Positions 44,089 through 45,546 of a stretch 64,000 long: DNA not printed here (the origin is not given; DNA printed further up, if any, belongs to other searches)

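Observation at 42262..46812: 1516-aa surface giant combining DUF2341, LamG lectin-like, PT linker, sialate-O-acetylesterase-like and FN3-like modules with a C-terminal membrane anchor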

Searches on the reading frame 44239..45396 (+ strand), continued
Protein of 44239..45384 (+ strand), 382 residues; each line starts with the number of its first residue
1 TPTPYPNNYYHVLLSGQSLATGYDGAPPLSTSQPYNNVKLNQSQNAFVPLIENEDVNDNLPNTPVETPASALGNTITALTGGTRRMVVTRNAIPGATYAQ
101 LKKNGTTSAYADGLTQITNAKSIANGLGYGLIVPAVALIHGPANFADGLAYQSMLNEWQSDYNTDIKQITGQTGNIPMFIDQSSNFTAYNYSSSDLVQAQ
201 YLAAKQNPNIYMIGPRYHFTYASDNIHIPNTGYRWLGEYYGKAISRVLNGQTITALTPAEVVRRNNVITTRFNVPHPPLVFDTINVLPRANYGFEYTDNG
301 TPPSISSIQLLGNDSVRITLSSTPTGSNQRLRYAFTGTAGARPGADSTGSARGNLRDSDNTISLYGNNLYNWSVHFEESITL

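Call 57: fold_search(model_id=the predicted structure, library=viral)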
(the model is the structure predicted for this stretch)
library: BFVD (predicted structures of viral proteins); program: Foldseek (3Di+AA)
matches with E <= 10: 814; with E <= 0.001: 61
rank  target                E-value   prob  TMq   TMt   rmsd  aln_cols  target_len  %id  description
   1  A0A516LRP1            6.2e-32  1.00  0.85  0.39   4.9       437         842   28  (no name in the UniProt tables at hand)
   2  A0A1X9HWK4            3.0e-30  1.00  0.84  0.33   3.1       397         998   28  (no name in the UniProt tables at hand)
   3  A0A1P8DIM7            1.4e-29  1.00  0.89  0.49   2.1       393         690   24  (no name in the UniProt tables at hand)
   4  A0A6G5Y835            1.6e-13  1.00  0.50  0.32   9.4       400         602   12  (no name in the UniProt tables at hand)
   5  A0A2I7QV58            1.9e-13  1.00  0.55  0.34   7.8       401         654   14  (no name in the UniProt tables at hand)
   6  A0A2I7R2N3            2.1e-12  1.00  0.55  0.34   9.3       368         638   16  (no name in the UniProt tables at hand)
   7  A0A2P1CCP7            9.2e-12  1.00  0.51  0.25   8.8       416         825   13  Phage head-binding domain containing protein [Klebsiella phage KP8]
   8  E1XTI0                2.4e-10  1.00  0.49  0.27   4.3       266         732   15  Maturation/adhesion protein [Salmonella phage ViI]
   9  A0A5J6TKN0            2.4e-10  1.00  0.49  0.35  10.8       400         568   16  Esterase [Gordonia phage Gibbin]
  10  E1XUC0                1.2e-09  1.00  0.48  0.29   4.7       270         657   15  Predicted tail fiber protein [Salmonella phage Vi06]
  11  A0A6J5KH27            2.6e-09  1.00  0.50  0.24  13.3       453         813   11  Uncharacterized protein [uncultured Caudovirales phage]
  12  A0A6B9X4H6            2.9e-08  1.00  0.36  0.17  10.5       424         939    9  BIG2 domain-containing protein [Escherichia phage alia]
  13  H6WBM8                3.7e-08  1.00  0.45  0.27  11.2       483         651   11  Uncharacterized protein [Rhodobacter phage RcapNL]
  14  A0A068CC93            5.4e-08  1.00  0.45  0.57   4.6       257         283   17  (no name in the UniProt tables at hand)
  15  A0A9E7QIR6            1.5e-07  1.00  0.34  0.19  14.2       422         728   12  (no name in the UniProt tables at hand)
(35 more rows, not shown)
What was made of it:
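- Closest known: Phage tailspike polysaccharide deacetylases with demonstrated activity. Same: ViI, Vi06 and PP99 proteins appear among the BFVD structural hits at E=2e-10 to 6e-5 (call 57).
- Closest known: Phage tailspike polysaccharide deacetylases with demonstrated activity. Different: Similarity to these particular proteins is much weaker than to the PHROG 4201 group (TM 0.37-0.49, call 57).
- BFVD hits at TM 0.84-0.89 (call 57).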

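Call 72: find_related_loci(query=A1, collection=genome_contigs, flank=6000)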
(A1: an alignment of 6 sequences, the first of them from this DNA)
Query A1 (386 aa) in genome_contigs; peptide patterns used: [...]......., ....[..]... (x = any residue, [..] = any of these).
50 stretches matched a pattern; 16 encode a relative of the query (tblastn E <= 1e-3); 16 distinct loci.
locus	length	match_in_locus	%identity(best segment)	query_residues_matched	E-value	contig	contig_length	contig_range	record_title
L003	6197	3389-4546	100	1-386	0e+0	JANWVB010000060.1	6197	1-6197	MAG: Patescibacteria group bacterium isolate SKYG105 NODE_60_length_6197_cov_3.210621, whole genome shotgun sequence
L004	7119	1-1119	64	12-386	2e-159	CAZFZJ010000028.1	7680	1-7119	MAG TPA_asm: uncultured Candidatus Saccharibacteria bacterium isolate SRP290908_co2_230 genome assembly, contig: NODE_14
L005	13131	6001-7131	56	9-386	2e-131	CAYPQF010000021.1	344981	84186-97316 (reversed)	MAG TPA_asm: uncultured Gammaproteobacteria bacterium isolate binchicken_co23_77 genome assembly, contig: k141_714163, w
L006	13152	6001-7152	53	3-386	8e-129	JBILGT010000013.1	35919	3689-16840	MAG: Limisphaerales bacterium isolate ME2016-09-28_3300042471_group7_bin68 Rohwer_bin1526_scaffold_407_c1, whole genome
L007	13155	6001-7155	50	4-386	6e-111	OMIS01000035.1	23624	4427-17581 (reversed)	bacterium isolate AM_0466 genome assembly, contig: AM_0466_35, whole genome shotgun sequence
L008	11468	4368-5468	47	11-386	1e-95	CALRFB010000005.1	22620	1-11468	MAG: Candidatus Nomurabacteria bacterium isolate Ike-200m-19 genome assembly, contig: Ike-200-c1175, whole genome shotgu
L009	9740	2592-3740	42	8-380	3e-90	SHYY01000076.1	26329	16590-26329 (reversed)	MAG: Myxococcales bacterium isolate Baikal-deep-G131 BACOMB-C8524, whole genome shotgun sequence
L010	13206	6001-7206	35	6-380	3e-59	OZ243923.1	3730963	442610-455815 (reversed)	MAG: uncultured Granulicella sp. isolate f1afbbe7-ba9b-476c-b78e-8b4c9f66cef6 genome assembly, chromosome: 1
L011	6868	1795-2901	37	6-380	5e-56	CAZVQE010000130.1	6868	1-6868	MAG TPA_asm: uncultured Anaerolineae bacterium isolate SRP189682_co1_280 genome assembly, contig: NODE_29791_length_6868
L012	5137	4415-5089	39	10-245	1e-46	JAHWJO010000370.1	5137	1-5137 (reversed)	MAG: Armatimonadota bacterium isolate 0707_bin6 NODE_5510_length_5137_cov_6.813262, whole genome shotgun sequence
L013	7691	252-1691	35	11-380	8e-38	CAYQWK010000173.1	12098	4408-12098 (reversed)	MAG TPA_asm: uncultured Bifidobacteriaceae bacterium isolate SRP257259_co1_135 genome assembly, contig: NODE_7445_length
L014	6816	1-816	43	213-380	3e-14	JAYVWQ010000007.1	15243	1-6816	MAG: Akkermansia sp. isolate GL82_UP_concoct_189_sub GL82_UP_concoct_189_sub_6, whole genome shotgun sequence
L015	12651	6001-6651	26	146-365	1e-12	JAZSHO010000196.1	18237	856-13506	MAG: Faecousia sp. isolate T1900044574_TS20190040.MAGScoT_cleanbin_000061 SGB_481_k141_1993562, whole genome shotgun seq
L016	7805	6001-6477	27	147-299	9e-11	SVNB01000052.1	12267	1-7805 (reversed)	MAG: Oscillospiraceae bacterium isolate SIG528 NODE_86191_length_12267_cov_2.708155, whole genome shotgun sequence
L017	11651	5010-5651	25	146-365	9e-10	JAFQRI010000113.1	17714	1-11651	MAG: Oscillibacter sp. isolate RGIG2080 Goat_Colon-2__c538933, whole genome shotgun sequence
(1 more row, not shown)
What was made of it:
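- Tried and rejected: It was rerun with A1 (call 72).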

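Call 73: search_protein_families(library=pfam, proteins=[P0125, P0126, P0128, P0131, P0133, P0135, P0137, P0152, P0166, P0171], max_evalue=0.0001)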
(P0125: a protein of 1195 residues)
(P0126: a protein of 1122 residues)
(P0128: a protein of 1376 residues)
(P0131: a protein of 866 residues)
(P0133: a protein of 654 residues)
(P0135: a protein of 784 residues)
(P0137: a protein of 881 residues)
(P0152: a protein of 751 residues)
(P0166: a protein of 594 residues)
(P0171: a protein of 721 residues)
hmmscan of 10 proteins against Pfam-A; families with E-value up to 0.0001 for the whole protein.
P0125 (1195 aa): 7 families
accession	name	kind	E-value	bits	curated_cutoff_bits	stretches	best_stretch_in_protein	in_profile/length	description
PF13385.13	Laminin_G_3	-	7.2e-21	75.4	27.6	1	219-372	1-150/151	Concanavalin A-like lectin/glucanases superfamily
PF16656.11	Pur_ac_phosph_N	-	2.9e-12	47.4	30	1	777-849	8-84/93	Purple acid Phosphatase, N-terminal domain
PF13620.12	CarboxypepD_reg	-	1.5e-11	44.9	32.3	1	1084-1154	2-79/82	Carboxypeptidase regulatory-like domain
PF00041.27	fn3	-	5.2e-11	43.1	25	1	899-977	10-83/84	Fibronectin type III domain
PF10102.14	DUF2341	-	5.8e-10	39.9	23.4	1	102-159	1-57/84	Domain of unknown function (DUF2341)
PF13715.12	CarbopepD_reg_2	-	4e-09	36.8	32.2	1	1087-1162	4-80/88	CarboxypepD_reg-like domain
PF01476.26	LysM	-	1.1e-05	25.7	20.9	1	1010-1060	1-42/43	LysM domain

P0126 (1122 aa): 4 families
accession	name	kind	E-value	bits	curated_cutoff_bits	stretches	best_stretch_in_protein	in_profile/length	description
PF00041.27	fn3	-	1.7e-11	44.6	25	1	3-73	20-83/84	Fibronectin type III domain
PF23197.1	IG_AIR9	-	6.9e-11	42.3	27.5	1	87-163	4-76/87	AIR9 A9 domain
PF25059.1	FN3_DSCAM-DSCAML_C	-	5.1e-10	40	39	1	7-75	14-82/89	DSCAM/DSCAML C-terminal Fn3-like domain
PF16656.11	Pur_ac_phosph_N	-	4.1e-05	24.5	30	0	673-754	9-93/93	Purple acid Phosphatase, N-terminal domain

P0128 (1376 aa): 5 families
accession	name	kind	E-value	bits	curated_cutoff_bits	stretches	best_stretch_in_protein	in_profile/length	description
PF00041.27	fn3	-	4.7e-12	46.4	25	1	235-321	2-80/84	Fibronectin type III domain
PF16656.11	Pur_ac_phosph_N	-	5.7e-11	43.3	30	1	923-1005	7-93/93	Purple acid Phosphatase, N-terminal domain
PF01471.23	PG_binding_1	-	2.7e-10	40.7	23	0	1309-1350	2-41/57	Putative peptidoglycan binding domain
PF25059.1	FN3_DSCAM-DSCAML_C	-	3.6e-08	34.1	39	1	257-319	14-74/89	DSCAM/DSCAML C-terminal Fn3-like domain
PF23197.1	IG_AIR9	-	5.1e-06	26.7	27.5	1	338-412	4-74/87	AIR9 A9 domain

P0131 (866 aa): 4 families
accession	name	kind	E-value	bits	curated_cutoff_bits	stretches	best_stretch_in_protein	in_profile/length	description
PF01471.23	PG_binding_1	-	6.2e-13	49.2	23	1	805-854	7-56/57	Putative peptidoglycan binding domain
PF23197.1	IG_AIR9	-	5.1e-08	33.1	27.5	1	30-104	6-76/87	AIR9 A9 domain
PF16656.11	Pur_ac_phosph_N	-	4.4e-07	30.8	30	1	500-581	9-93/93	Purple acid Phosphatase, N-terminal domain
PF03629.24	SASA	-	8.4e-05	22.7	24.8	0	196-347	88-222/226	Carbohydrate esterase, sialic acid-specific acetylesterase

P0133 (654 aa): 2 families
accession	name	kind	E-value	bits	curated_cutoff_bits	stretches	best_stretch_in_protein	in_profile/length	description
PF16656.11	Pur_ac_phosph_N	-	3.6e-13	50.3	30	2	411-491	9-93/93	Purple acid Phosphatase, N-terminal domain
PF00041.27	fn3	-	1.8e-12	47.7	25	1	506-582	8-82/84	Fibronectin type III domain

P0135 (784 aa): 1 family
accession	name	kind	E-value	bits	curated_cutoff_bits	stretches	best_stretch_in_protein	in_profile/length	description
PF07554.19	FIVAR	-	2.4e-07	31.7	29.2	1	203-268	4-68/71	FIVAR domain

P0137 (881 aa): 5 families
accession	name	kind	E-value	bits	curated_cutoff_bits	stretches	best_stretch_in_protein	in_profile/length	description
PF01471.23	PG_binding_1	-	3.3e-33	114.1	23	2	732-787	2-56/57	Putative peptidoglycan binding domain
PF00041.27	fn3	-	2.7e-12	47.2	25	1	134-213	3-81/84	Fibronectin type III domain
PF16656.11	Pur_ac_phosph_N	-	6.3e-12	46.3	30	1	599-684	3-93/93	Purple acid Phosphatase, N-terminal domain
PF13517.12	FG-GAP_3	-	1.1e-07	32.8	26.9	2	1-56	8-60/61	FG-GAP-like repeat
PF03629.24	SASA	-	1.3e-05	25.4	24.8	1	324-448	108-222/226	Carbohydrate esterase, sialic acid-specific acetylesterase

P0152 (751 aa): 1 family
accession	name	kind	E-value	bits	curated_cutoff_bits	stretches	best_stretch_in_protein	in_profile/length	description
PF03629.24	SASA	-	7.2e-05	22.9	24.8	0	116-286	73-223/226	Carbohydrate esterase, sialic acid-specific acetylesterase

P0166 (594 aa): 1 family
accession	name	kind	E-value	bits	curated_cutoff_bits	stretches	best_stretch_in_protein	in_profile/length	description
PF16656.11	Pur_ac_phosph_N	-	4e-07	30.9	30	1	412-494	6-93/93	Purple acid Phosphatase, N-terminal domain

P0171 (721 aa): 1 family
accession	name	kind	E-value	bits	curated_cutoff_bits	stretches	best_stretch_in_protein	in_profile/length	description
PF16656.11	Pur_ac_phosph_N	-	2.2e-07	31.8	30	1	448-525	12-93/93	Purple acid Phosphatase, N-terminal domain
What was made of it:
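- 45385..45657 (+): FN3-type domain a (aa 1042-1132), Pur_ac_phosph_N-like. The same domain follows the esterase in P0125, P0128, P0131, P0133, P0137, P0166 and P0171 (call 73).
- Relatives carry PG_binding_1 and LysM wall-binding domains (call 73).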

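Call 79: find_homologous_proteins(query=window:44263-45384:+, max_evalue=1e-10)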
Query window:44263-45384:+ (374 aa): 432 proteins with E <= 1e-10 among 5516 candidates; the best 120 are listed.
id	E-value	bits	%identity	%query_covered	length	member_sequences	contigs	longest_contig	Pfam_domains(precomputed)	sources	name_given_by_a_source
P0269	5.4e-101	356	51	99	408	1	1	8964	-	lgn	-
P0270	2.9e-99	351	50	99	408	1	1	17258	-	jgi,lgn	jgi:hypothetical protein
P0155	1.2e-86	309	43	100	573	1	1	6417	-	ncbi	-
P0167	3.6e-86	308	45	99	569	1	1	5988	PF00041.28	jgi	jgi:hypothetical protein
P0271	3.9e-83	298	44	99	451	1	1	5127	PF03629.25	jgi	jgi:hypothetical protein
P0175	6.0e-83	297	46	99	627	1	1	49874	-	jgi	jgi:hypothetical protein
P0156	9.5e-83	296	45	99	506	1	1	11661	-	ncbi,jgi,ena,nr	ncbi:MAG TPA: hypothetical protein VMH87_13330 [Pseudomonadales bacterium]|nr:hypothetical protein [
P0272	1.4e-82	296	44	99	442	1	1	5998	PF03629.25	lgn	-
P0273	1.6e-82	296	45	99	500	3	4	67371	-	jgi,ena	-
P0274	1.4e-81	293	43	99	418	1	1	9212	PF03629.25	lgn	-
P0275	1.4e-81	292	42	99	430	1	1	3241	-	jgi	jgi:hypothetical protein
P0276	1.4e-81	292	43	99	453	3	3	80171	PF03629.25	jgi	-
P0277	3.2e-81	291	50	83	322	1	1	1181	-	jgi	jgi:hypothetical protein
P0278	2.3e-80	288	46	83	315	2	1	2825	PF03629.25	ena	-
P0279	2.5e-80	288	43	99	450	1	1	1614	PF03629.25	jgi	jgi:hypothetical protein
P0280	6.6e-80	287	43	99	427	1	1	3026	PF03629.25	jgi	jgi:hypothetical protein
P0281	7.1e-80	287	43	99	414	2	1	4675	PF03629.25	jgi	jgi:hypothetical protein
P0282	7.1e-80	287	43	99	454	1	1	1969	PF03629.25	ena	-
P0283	4.1e-79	284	42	99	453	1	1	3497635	PF03629.25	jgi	jgi:hypothetical protein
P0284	4.3e-79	284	44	99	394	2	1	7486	PF03629.25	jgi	-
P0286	5.8e-79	284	43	99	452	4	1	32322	PF03629.25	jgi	jgi:hypothetical protein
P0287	8.6e-79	283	42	99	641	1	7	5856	PF25059.2,PF03629.25,PF00041.28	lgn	-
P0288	1.0e-78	283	42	99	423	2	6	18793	PF03629.25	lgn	-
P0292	2.1e-78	282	44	99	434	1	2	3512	PF03629.25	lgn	-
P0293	2.5e-78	282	43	99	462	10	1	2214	PF03629.25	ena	-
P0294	2.7e-78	282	41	99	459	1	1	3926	PF03629.25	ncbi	-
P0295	3.3e-78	281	44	99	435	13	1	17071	PF03629.25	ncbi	-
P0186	4.9e-78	281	42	99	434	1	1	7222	PF03629.25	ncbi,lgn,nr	ncbi:MAG: sialate O-acetylesterase [Actinobacteria bacterium]|nr:sialate O-acetylesterase [Actinomyc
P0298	8.5e-78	280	42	99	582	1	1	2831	PF03629.25,PF00041.28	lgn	-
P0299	1.1e-77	280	41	99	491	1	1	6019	PF03629.25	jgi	jgi:hypothetical protein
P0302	1.6e-77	279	43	99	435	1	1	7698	PF03629.25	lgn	-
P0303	1.8e-77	279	43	99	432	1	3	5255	PF03629.25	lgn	-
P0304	1.8e-77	279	41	99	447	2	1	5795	PF03629.25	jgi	jgi:hypothetical protein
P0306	2.1e-77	279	41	99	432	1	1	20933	PF03629.25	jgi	jgi:hypothetical protein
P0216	3.0e-77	278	45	99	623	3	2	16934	PF03629.25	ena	-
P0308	6.0e-77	277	44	99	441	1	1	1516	PF03629.25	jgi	jgi:hypothetical protein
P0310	7.7e-77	277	41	99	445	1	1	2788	PF03629.25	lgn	-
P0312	1.5e-76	276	43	99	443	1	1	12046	PF03629.25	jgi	jgi:lysophospholipase L1-like esterase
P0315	4.8e-76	274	42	99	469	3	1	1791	PF03629.25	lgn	-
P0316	6.1e-76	274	41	99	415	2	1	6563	PF03629.25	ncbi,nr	ncbi:MAG TPA: sialate O-acetylesterase [Labilithrix sp.]|nr:sialate O-acetylesterase [Labilithrix sp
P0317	6.8e-76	274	42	98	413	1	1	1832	PF03629.25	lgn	-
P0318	9.3e-76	273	42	99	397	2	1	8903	PF03629.25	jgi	jgi:hypothetical protein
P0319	1.2e-75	273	42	99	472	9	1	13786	PF03629.25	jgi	jgi:hypothetical protein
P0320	1.2e-75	273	42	98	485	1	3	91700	PF03629.25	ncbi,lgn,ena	-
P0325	7.4e-75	270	42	98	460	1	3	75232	PF03629.25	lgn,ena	-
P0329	1.4e-74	269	41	99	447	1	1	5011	PF03629.25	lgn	-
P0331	1.7e-74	269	42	99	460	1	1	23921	PF03629.25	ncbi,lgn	-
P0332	2.2e-74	269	41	98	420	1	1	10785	PF03629.25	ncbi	-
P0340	8.2e-74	267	41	99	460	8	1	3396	PF03629.25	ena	-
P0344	2.1e-73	266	39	99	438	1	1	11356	PF03629.25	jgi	jgi:hypothetical protein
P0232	6.4e-73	264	44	90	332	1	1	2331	PF03629.25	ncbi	-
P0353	8.3e-73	264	40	99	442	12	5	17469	PF03629.25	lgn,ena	-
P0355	1.1e-72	263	42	99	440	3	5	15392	PF03629.25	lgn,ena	-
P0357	1.3e-72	263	42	99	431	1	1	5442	PF03629.25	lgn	-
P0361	2.8e-72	262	40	99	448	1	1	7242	PF03629.25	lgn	-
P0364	5.9e-72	261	42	99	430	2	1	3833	PF03629.25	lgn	-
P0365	6.5e-72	261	40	99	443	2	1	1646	PF03629.25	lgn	-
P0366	6.6e-72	261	41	99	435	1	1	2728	PF03629.25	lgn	-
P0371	2.9e-71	259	41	99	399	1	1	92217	PF03629.25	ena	-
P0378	2.7e-70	255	42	98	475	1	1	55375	PF03629.25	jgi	jgi:hypothetical protein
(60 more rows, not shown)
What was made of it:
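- About half of the closest homologs carry a precomputed PF03629 hit, and NCBI names some 'sialate O-acetylesterase' (call 79).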

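Call 86: find_related_loci(query=A1, collection=viral_contigs, flank=6000)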
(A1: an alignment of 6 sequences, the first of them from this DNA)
Query A1 (386 aa) in viral_contigs; peptide patterns used: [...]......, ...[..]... (x = any residue, [..] = any of these).
23 stretches matched a pattern; 1 encode a relative of the query (tblastn E <= 1e-3); 1 distinct loci.
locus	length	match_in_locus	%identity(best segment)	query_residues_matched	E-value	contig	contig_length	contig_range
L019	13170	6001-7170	29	11-362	1e-25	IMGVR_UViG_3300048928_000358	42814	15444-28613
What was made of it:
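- No close relative was found in IMG/VR; the one locus found is 29% identical (call 86).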
